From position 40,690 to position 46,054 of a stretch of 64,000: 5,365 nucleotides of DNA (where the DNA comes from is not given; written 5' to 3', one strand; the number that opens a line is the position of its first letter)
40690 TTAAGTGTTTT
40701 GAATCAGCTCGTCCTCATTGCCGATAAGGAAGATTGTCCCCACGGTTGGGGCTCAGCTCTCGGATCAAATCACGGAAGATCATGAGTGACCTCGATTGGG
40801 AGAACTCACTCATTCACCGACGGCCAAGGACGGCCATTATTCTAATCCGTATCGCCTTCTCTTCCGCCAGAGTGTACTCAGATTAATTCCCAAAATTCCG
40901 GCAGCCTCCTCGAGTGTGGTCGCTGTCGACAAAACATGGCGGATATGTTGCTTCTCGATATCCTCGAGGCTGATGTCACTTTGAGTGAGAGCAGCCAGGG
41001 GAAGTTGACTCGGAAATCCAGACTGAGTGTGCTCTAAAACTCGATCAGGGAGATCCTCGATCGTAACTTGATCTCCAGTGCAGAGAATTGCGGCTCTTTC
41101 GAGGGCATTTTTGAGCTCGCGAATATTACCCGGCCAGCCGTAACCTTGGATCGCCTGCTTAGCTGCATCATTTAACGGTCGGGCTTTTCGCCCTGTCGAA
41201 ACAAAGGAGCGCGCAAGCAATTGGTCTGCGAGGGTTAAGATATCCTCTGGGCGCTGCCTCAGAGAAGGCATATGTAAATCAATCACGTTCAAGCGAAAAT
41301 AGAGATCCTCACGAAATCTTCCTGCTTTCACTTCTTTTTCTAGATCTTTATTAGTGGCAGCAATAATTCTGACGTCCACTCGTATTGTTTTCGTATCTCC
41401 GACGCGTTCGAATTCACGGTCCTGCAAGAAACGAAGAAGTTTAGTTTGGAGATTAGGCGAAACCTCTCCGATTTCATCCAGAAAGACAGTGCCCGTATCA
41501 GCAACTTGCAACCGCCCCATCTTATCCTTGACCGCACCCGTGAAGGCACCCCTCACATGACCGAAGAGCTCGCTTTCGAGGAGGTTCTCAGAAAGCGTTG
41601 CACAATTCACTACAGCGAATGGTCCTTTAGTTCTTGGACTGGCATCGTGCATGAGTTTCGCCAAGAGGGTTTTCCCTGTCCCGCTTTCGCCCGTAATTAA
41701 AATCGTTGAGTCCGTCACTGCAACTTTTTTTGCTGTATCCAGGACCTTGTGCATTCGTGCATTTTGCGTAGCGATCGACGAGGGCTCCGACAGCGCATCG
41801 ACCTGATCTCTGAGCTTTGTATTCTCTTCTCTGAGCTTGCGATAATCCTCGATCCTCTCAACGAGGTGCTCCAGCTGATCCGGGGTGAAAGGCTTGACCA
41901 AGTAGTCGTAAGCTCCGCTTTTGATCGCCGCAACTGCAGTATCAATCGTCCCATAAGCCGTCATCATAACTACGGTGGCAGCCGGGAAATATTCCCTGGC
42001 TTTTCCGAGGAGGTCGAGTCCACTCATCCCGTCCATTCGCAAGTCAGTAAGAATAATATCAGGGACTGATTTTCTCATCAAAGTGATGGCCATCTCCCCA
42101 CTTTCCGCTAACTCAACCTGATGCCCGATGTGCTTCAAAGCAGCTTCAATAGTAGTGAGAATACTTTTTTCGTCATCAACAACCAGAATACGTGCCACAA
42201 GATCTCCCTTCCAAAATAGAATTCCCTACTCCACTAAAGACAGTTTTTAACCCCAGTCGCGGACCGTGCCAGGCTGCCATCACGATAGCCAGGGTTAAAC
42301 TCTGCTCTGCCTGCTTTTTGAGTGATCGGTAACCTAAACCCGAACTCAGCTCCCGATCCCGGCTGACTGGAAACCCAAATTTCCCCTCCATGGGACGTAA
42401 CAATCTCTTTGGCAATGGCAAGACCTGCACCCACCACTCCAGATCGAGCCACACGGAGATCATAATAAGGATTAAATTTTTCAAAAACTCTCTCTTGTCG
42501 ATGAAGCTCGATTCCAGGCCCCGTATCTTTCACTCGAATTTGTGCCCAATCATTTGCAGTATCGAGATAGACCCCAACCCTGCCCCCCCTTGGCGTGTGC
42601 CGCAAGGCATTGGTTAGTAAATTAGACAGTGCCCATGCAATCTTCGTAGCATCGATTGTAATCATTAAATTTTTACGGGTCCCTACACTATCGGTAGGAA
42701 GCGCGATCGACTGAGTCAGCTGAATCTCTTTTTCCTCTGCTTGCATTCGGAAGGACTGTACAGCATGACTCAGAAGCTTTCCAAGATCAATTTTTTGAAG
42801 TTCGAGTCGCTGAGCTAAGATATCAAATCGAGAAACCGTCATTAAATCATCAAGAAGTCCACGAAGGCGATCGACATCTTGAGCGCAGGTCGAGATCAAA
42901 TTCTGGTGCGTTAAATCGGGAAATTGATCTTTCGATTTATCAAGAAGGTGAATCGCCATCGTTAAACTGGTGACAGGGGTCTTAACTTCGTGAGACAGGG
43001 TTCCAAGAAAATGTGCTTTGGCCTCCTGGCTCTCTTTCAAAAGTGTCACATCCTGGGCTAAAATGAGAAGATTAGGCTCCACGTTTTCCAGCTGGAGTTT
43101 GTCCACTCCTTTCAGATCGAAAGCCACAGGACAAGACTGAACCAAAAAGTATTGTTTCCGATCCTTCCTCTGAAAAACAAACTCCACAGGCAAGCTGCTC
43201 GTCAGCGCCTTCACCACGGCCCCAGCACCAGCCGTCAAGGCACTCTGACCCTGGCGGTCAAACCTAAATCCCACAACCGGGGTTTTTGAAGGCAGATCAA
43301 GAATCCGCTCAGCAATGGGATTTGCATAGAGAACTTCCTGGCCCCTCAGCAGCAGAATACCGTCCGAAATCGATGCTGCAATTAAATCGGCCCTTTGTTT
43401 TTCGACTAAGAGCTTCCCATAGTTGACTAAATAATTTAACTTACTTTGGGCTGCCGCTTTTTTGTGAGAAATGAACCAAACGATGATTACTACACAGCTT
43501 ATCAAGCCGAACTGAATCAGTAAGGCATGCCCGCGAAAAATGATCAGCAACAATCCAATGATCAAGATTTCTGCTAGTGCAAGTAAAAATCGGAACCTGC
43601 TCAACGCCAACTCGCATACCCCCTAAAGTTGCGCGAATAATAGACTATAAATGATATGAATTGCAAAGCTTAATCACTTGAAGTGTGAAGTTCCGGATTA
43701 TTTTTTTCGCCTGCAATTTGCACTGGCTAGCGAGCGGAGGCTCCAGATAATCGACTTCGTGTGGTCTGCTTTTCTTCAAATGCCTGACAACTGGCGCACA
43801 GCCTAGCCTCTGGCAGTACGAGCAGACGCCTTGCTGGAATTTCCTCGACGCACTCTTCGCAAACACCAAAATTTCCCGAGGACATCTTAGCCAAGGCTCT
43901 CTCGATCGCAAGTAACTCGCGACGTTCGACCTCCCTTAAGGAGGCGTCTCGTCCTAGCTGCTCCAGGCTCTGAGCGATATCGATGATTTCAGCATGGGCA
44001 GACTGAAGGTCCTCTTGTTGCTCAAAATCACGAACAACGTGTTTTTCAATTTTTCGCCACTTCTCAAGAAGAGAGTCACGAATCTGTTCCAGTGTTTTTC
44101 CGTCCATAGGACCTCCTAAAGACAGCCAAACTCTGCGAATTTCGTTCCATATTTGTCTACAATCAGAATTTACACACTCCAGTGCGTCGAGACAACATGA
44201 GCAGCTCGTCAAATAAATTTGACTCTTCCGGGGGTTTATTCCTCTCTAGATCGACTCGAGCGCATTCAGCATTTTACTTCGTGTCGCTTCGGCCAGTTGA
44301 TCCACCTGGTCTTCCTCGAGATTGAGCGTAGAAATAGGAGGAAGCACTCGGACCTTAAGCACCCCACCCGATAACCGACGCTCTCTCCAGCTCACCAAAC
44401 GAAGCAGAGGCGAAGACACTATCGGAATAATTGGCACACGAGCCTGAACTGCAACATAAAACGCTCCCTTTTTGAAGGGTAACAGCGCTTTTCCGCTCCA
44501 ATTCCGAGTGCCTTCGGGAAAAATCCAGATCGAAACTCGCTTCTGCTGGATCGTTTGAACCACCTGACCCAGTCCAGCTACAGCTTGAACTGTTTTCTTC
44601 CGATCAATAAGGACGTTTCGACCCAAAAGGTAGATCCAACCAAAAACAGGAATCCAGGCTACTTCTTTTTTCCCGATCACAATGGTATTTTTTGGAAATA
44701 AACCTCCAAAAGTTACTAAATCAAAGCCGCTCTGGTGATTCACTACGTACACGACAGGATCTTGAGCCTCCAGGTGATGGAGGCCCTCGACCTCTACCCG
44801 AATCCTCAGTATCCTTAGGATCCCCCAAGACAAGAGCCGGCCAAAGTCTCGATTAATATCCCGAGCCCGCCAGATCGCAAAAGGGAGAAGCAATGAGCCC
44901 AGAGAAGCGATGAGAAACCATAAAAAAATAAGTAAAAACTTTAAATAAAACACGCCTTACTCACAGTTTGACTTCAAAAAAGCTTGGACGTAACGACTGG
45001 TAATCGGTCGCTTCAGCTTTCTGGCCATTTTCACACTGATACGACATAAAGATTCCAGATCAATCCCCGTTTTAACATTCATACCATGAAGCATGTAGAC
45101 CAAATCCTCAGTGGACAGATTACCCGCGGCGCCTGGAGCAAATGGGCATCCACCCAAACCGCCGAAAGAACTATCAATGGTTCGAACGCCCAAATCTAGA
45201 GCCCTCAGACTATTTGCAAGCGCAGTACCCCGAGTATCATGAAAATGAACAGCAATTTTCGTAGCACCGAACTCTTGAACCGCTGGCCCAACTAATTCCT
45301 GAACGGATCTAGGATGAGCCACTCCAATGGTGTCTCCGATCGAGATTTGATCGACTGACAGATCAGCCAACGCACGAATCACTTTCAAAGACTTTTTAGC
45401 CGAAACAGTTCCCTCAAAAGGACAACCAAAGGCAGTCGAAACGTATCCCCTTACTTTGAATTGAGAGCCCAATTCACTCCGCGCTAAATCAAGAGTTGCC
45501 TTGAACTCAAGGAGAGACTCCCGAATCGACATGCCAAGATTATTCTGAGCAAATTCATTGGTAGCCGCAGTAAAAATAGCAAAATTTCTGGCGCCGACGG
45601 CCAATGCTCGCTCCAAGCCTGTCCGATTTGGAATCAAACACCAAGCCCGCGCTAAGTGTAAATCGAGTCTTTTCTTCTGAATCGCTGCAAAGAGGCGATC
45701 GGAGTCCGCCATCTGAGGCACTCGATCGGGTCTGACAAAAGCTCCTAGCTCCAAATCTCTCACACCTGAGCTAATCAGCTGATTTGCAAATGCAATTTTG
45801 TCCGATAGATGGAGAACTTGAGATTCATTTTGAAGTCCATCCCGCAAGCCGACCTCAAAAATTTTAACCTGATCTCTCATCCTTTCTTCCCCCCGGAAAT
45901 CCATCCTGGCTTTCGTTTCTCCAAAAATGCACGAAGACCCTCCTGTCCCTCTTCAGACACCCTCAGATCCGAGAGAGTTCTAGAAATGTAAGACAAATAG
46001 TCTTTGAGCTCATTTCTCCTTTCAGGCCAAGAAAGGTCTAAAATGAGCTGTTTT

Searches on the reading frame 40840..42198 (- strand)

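Call 52: search_protein_families(library=pfam, proteins=[window:40840-42198:-], max_evalue=0.001)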
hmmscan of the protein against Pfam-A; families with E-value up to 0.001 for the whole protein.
window:40840-42198:- (453 aa): 14 families
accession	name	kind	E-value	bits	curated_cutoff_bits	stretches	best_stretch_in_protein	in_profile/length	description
PF00158.32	Sigma54_activat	-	1.4e-70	236.8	20.2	1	143-308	2-167/168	Sigma-54 interaction domain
PF00072.30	Response_reg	-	8.9e-28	97.1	30.2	1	4-113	1-110/111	Response regulator receiver domain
PF25601.1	AAA_lid_14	-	1.2e-22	80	27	1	314-394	1-81/87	AAA+ ATPase lid domain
PF14532.12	Sigma54_activ_2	-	6.4e-20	72.2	25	1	149-313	7-138/138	Sigma-54 interaction domain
PF07728.20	AAA_5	-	1e-09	38.9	22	1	166-284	2-123/139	AAA domain (dynein-related subfamily)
PF00004.35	AAA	-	1e-08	36.1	21.2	1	166-302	1-130/131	ATPase family associated with various cellular activities (AAA)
PF02954.25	HTH_8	-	3.5e-08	33.5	22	1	410-450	1-42/42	Bacterial regulatory protein, Fis family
PF07724.20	AAA_2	-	2.2e-06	28.2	27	1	164-294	4-135/166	AAA domain (Cdc48 subfamily)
PF01078.27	Mg_chelatase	-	3e-05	24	20.3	0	221-283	93-157/207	Magnesium chelatase, subunit ChlI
PF13401.12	AAA_22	-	5.5e-05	23.9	27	1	163-203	5-45/130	AAA domain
PF13191.12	AAA_16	-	0.00012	23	32.6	1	157-217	20-84/167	AAA ATPase domain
PF00493.29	MCM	-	0.00019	21.1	23.3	1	159-285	53-174/224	MCM P-loop domain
PF20030.5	bpMoxR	-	0.00036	20.1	27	0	150-288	18-150/205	MoxR domain in the MoxR-vWA-beta-propeller ternary systems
PF13245.12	AAA_19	-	0.00095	19.8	25.1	0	157-269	5-126/134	AAA domain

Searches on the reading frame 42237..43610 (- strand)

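Call 52: search_protein_families(library=pfam, proteins=[window:42237-43610:-], max_evalue=0.001)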
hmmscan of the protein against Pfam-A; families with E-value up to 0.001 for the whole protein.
window:42237-43610:- (458 aa): 3 families
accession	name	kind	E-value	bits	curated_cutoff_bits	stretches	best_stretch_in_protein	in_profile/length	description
PF02518.31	HATPase_c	-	1.6e-25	90.1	26.4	1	320-430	2-110/111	Histidine kinase-, DNA gyrase B-, and HSP90-like ATPase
PF00512.31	HisKA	-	7.6e-11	42.3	26.9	1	198-263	2-64/66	His Kinase A (phospho-acceptor) domain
PF13581.12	HATPase_c_2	-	0.00033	21.1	27.4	1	321-405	29-110/127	Histidine kinase-like ATPase domain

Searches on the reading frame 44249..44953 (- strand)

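Call 52: search_protein_families(library=pfam, proteins=[window:44249-44953:-], max_evalue=0.001)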
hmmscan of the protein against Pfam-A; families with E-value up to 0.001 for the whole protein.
window:44249-44953:- (235 aa): 1 family
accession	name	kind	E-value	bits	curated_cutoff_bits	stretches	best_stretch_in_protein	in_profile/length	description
PF01553.26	Acyltransferase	-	3.7e-34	117.8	23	1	52-180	1-131/132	Acyltransferase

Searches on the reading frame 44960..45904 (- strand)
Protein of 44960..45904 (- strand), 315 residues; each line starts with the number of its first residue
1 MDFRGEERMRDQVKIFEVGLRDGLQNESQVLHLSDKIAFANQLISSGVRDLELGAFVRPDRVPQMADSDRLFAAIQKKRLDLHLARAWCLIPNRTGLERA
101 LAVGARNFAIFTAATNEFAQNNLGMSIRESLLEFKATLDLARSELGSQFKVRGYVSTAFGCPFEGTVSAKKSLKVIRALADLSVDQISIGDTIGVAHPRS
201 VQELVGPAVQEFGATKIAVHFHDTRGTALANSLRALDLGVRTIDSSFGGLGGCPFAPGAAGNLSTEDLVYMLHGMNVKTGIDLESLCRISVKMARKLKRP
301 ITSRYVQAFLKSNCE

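Call 52: search_protein_families(library=pfam, proteins=[window:44960-45904:-], max_evalue=0.001)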
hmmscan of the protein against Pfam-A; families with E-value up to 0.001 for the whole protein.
window:44960-45904:- (315 aa): 1 family
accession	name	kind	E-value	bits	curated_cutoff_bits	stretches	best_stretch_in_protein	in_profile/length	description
PF00682.25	HMGL-like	-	7e-46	157.2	29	1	12-290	1-257/260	HMGL-like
